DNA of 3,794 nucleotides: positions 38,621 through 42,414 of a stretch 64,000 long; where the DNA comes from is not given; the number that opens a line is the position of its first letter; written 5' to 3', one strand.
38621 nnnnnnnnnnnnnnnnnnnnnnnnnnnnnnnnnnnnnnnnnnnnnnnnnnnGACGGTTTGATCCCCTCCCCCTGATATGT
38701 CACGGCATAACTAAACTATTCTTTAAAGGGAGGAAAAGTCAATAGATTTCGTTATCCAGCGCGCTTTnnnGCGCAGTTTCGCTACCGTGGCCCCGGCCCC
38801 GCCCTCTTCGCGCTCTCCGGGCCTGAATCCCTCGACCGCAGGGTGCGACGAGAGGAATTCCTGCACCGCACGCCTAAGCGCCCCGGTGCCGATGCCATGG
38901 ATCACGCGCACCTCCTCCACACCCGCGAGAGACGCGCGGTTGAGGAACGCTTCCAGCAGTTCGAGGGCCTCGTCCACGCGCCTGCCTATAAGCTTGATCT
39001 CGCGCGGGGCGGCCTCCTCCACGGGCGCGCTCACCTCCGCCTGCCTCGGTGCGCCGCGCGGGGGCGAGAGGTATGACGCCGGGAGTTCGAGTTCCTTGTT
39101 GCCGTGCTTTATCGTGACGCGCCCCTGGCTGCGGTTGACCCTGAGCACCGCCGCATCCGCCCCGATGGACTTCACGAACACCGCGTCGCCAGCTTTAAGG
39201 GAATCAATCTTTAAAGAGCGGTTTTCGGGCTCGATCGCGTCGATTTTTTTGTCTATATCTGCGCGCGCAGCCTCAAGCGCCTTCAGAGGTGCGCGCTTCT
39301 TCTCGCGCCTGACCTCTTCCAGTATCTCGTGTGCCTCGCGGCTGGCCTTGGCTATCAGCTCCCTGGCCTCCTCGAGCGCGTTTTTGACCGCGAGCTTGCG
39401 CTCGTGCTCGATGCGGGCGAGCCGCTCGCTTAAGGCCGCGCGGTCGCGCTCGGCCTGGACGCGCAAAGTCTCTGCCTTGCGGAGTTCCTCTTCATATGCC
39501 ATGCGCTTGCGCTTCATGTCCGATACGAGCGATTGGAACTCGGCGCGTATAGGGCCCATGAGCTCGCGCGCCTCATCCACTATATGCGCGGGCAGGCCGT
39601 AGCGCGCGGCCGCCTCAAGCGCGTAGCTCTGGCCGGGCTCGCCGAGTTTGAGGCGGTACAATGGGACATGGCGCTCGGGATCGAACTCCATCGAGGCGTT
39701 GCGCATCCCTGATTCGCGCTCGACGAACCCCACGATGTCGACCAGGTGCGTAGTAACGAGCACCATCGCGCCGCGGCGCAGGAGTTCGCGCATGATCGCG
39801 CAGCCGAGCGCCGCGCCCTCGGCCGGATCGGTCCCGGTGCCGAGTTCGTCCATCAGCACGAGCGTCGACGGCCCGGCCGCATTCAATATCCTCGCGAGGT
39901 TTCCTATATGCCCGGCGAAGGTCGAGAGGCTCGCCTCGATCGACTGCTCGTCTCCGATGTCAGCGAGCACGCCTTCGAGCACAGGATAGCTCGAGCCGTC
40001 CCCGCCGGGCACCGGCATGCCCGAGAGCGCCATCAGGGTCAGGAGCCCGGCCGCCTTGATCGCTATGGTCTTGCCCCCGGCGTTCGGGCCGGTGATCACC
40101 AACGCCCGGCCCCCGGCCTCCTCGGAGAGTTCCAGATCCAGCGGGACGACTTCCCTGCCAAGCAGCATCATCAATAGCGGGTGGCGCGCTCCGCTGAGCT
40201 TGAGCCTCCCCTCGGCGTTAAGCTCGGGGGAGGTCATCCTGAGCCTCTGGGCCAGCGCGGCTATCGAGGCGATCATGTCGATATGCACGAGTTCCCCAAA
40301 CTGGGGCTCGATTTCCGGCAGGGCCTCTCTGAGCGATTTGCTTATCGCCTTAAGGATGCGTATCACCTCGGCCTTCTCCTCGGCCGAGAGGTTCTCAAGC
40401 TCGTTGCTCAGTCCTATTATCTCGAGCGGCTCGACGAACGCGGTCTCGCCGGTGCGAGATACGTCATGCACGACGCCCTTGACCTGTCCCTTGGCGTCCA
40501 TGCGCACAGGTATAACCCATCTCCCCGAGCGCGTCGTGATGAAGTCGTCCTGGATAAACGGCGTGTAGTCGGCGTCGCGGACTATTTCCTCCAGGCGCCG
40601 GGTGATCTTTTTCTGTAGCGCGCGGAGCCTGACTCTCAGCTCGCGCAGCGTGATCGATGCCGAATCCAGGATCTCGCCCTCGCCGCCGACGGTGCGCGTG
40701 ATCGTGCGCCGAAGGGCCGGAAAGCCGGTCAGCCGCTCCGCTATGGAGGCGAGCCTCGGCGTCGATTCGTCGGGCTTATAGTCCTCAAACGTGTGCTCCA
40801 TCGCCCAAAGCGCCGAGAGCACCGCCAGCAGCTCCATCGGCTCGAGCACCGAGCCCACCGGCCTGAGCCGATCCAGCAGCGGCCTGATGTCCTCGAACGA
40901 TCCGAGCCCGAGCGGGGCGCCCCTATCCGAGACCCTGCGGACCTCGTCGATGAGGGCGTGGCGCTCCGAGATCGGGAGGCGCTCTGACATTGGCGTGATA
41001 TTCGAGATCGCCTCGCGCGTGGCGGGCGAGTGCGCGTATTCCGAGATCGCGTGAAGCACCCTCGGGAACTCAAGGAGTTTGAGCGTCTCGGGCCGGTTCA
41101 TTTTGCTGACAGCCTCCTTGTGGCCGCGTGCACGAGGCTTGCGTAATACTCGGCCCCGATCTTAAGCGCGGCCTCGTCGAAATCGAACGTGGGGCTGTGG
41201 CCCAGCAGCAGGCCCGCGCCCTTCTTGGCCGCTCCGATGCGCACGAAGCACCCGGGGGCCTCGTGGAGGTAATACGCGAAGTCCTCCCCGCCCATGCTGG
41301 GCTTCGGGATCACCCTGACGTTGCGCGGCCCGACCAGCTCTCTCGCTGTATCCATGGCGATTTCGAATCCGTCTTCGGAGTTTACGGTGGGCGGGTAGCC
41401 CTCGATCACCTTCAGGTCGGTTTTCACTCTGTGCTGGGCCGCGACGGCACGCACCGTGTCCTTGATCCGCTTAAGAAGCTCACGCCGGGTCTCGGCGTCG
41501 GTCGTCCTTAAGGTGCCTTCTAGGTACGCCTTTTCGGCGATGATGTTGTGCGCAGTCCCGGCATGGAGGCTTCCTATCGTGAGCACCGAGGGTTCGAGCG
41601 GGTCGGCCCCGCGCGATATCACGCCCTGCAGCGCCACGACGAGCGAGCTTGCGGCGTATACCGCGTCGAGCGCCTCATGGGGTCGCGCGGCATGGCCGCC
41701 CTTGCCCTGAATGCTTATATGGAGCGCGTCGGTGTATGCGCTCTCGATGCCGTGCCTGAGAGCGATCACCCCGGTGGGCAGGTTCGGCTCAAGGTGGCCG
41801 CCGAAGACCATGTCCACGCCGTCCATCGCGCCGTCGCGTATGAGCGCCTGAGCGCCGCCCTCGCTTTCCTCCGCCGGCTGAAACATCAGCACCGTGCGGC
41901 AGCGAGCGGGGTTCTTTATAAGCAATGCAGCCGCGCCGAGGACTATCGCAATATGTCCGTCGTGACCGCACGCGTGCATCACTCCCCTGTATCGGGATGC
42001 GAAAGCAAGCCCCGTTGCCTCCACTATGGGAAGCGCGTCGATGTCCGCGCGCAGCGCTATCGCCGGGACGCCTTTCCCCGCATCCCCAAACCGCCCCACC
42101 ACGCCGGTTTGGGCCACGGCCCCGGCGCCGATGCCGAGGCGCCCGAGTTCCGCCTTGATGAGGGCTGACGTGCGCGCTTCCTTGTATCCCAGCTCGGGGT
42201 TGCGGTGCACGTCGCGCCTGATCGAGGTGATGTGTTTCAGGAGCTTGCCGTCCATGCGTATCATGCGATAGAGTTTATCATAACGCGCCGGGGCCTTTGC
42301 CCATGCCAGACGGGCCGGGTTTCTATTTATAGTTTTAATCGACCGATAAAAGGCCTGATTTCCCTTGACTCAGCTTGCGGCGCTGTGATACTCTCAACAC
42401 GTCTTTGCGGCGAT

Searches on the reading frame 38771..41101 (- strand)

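Call 31: search_protein_families(library=pfam, proteins=[window:38771-41101:-], max_evalue=0.001)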
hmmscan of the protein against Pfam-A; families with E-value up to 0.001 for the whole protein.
window:38771-41101:- (777 aa): 3 families
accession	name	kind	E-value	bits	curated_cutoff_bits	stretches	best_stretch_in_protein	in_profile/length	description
PF00488.27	MutS_V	-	4.1e-31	108.9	30.2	1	334-515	1-184/188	MutS domain V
PF01713.27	Smr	-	4.1e-24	85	25.7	1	703-777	2-77/77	Smr domain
PF20297.4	MSSS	-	0.00044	20.3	26.8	0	637-676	1-40/42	MutS2 and Smr-associated SH3 domain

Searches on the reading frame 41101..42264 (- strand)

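Call 31: search_protein_families(library=pfam, proteins=[window:41101-42264:-], max_evalue=0.001)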
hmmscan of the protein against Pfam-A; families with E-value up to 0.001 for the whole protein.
window:41101-42264:- (388 aa): 2 families
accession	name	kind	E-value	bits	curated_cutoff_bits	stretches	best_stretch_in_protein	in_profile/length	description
PF01546.33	Peptidase_M20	-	6.5e-40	137.7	24.6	1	70-379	1-205/206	Peptidase family M20/M25/M40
PF07687.19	M20_dimer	-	4e-14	52.9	21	1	181-277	9-105/107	Peptidase dimerisation domain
